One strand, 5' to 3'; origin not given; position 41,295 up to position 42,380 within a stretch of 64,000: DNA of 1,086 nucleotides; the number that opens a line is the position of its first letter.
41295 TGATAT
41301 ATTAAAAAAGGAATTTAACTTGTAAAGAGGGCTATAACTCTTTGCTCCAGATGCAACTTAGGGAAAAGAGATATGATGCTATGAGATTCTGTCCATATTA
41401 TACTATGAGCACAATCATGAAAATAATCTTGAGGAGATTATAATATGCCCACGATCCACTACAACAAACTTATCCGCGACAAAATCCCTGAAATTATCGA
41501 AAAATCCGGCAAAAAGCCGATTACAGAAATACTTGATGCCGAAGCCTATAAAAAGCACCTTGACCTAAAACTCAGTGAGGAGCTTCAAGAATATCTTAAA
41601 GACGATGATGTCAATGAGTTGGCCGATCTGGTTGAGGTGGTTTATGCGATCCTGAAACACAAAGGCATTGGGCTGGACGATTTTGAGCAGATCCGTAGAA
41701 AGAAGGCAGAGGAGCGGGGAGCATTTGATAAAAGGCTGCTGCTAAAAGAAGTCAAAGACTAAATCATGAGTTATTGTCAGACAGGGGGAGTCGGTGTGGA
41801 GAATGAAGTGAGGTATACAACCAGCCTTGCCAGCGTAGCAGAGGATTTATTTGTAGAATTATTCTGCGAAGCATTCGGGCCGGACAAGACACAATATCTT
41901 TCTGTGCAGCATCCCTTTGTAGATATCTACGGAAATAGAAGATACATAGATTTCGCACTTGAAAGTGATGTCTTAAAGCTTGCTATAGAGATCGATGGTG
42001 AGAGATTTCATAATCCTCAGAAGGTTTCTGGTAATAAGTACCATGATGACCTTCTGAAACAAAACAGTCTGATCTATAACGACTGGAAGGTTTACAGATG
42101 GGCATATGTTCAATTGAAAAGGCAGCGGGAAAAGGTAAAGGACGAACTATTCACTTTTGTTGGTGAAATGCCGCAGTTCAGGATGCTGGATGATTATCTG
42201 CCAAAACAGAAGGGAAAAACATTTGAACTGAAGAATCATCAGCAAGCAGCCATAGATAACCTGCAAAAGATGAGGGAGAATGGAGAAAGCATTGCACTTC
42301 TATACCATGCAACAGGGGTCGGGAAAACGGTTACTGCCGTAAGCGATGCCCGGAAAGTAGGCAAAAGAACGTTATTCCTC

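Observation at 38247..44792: DEDDh exonuclease - MazG - Vsr/DUF559-SF2 helicase - YhaM-type HD hydrolase: candidate multi-gene anti-phage system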

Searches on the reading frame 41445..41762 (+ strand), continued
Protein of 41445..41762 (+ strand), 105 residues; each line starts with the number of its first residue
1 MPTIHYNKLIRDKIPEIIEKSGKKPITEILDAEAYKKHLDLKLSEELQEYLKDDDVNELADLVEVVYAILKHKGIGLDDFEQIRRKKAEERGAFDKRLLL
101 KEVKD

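Call 86: search_protein_families(library=pfam, proteins=[L092:5367-6290:+, L102:5257-6252:+, L104:5337-6428:+, L120:5313-5759:+, L131:3139-5406:+, L134:1136-2104:+, L149:5363-7048:+, L157:521-2050:+, L158:567-1415:+, L162:4239-4664:+], max_evalue=0.001)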
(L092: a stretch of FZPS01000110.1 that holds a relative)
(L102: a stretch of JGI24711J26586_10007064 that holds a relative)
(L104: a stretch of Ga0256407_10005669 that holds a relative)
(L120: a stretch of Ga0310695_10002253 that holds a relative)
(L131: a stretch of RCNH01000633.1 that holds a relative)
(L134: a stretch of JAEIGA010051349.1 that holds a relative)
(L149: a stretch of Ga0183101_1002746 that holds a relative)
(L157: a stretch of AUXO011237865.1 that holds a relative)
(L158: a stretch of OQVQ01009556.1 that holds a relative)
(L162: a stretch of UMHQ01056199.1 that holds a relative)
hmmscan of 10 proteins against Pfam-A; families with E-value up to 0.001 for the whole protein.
L092:5367-6290:+ (307 aa): 1 family
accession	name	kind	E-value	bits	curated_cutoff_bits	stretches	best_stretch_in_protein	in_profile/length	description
PF06189.17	5-nucleotidase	-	1.2e-120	402.4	28.2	1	1-301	1-299/302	5'-nucleotidase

L102:5257-6252:+ (332 aa): 2 families
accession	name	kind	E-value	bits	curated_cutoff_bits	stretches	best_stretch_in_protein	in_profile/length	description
PF13091.12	PLDc_2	-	6e-13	49.2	27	1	166-277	24-132/132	PLD-like domain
PF09565.16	RE_NgoFVII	-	7.6e-09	35.5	23.8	1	195-262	62-137/162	NgoFVII restriction endonuclease N-terminal PLD domain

L104:5337-6428:+ (363 aa): 1 family
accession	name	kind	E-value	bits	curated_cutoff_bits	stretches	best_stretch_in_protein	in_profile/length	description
PF07179.17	SseB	-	1.4e-09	38.6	21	1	218-349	1-123/124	SseB protein N-terminal domain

L120:5313-5759:+ (148 aa): 1 family
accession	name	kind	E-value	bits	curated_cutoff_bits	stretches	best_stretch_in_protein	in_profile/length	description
PF22522.2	DUF6998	-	5.5e-48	162.8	27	1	12-143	2-135/136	Family of unknown function (DUF6998)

L131:3139-5406:+ (755 aa): 2 families
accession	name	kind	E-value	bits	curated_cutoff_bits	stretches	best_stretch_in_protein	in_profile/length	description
PF12102.13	MrcB_N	-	2.4e-61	207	25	1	173-354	1-182/183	MrcB-like, N-terminal domain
PF07728.20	AAA_5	-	3.7e-10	40.4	22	1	418-560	2-124/139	AAA domain (dynein-related subfamily)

L134:1136-2104:+ (322 aa): 5 families
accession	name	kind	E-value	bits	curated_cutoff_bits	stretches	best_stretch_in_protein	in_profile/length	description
PF09243.16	Rsm22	-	2.8e-59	201.3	23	1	50-322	3-274/275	Mitochondrial small ribosomal subunit Rsm22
PF13649.12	Methyltransf_25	-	1.1e-05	26.5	27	1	85-176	2-92/97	Methyltransferase domain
PF08242.18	Methyltransf_12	-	0.00035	21.7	30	0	85-176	1-91/98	Methyltransferase domain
PF13847.12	Methyltransf_31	-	0.00042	20.5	27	0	83-158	6-84/145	Methyltransferase domain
PF00891.24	Methyltransf_2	-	0.00067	19.5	22.3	1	79-175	61-154/210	O-methyltransferase domain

L149:5363-7048:+ (561 aa): 1 family
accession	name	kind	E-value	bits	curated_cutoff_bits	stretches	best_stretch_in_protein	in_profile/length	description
PF00929.31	RNase_T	-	1.2e-05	26.3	24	1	38-199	1-163/164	Exonuclease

L157:521-2050:+ (509 aa): 0 families

L158:567-1415:+ (282 aa): 1 family
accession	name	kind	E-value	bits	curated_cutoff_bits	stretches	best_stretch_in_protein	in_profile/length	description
PF01541.30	GIY-YIG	-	6.1e-05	23.7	22.6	1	186-270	2-72/78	GIY-YIG catalytic domain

L162:4239-4664:+ (142 aa): 0 families

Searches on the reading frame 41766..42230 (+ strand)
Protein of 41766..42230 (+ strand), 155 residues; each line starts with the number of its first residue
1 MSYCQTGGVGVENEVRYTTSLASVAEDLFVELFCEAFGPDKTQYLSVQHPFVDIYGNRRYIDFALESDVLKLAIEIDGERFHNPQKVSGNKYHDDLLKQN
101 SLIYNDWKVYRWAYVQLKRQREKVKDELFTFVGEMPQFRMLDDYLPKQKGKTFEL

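Call 61: search_solved_structures(query=A4, max_evalue=10, show_alignments=3)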
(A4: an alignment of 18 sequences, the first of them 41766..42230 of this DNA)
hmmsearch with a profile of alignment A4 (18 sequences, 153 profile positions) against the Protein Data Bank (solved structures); distinct sequences matched with E-value up to 10: 3.
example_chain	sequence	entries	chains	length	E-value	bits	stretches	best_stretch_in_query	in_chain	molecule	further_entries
4y6w_A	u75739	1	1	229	0.12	15.4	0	17-80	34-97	NaB(AB)3ACb - light chain TPR-like repeats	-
5fvd_A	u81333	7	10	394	0.39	13.7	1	8-32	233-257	NUCLEOCAPSID | Nucleoprotein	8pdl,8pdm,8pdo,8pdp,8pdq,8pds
5fvc_A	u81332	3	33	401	0.39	13.7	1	8-32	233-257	HMPV NUCLEOPROTEIN | Nucleoprotein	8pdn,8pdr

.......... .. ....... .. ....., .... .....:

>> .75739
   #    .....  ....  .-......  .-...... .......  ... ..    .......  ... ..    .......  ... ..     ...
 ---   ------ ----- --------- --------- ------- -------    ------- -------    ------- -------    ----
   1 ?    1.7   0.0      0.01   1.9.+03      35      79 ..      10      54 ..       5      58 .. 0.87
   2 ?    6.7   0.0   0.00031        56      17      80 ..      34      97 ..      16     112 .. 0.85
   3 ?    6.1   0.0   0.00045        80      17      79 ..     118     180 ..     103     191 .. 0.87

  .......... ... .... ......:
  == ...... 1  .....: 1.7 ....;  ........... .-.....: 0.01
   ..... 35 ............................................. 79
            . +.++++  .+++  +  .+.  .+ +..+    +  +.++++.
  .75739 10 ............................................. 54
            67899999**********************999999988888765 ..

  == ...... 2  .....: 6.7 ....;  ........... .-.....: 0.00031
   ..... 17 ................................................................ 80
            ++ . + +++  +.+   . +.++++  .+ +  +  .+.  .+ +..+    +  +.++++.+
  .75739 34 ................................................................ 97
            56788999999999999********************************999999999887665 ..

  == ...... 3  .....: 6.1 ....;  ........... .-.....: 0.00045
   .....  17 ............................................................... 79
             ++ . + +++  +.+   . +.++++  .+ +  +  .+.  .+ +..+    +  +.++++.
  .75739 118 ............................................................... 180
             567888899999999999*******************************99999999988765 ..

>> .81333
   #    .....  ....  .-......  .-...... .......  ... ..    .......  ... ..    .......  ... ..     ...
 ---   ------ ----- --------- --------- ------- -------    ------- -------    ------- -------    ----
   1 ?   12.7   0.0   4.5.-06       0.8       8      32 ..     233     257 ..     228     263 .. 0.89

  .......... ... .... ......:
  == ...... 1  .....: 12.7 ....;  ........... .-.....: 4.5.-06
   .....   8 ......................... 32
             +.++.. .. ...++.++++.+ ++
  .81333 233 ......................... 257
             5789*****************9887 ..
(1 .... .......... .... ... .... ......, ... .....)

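Call 62: search_protein_families(library=pfam, alignment_id=A4, max_evalue=0.01)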
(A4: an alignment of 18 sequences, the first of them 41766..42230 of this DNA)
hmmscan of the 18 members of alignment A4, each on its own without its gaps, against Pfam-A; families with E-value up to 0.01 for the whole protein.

A. member 1, window:41766-42230:+ (155 aa): 1 family
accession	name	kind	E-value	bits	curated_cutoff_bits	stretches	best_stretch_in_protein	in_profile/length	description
PF18741.7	MTES_1575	-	3.2e-06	27.6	38.2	1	58-130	24-94/96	REase_MTES_1575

B. families by the number of members that match (of 18 scanned): 4 families
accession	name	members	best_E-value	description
PF18741.7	MTES_1575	18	2.7e-08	REase_MTES_1575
PF04480.18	DUF559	8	9.5e-05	Protein of unknown function (DUF559)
PF09062.15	Endonuc_subdom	1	0.0031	PI-PfuI Endonuclease subdomain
PF00605.23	IRF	1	0.0059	Interferon regulatory factor transcription factor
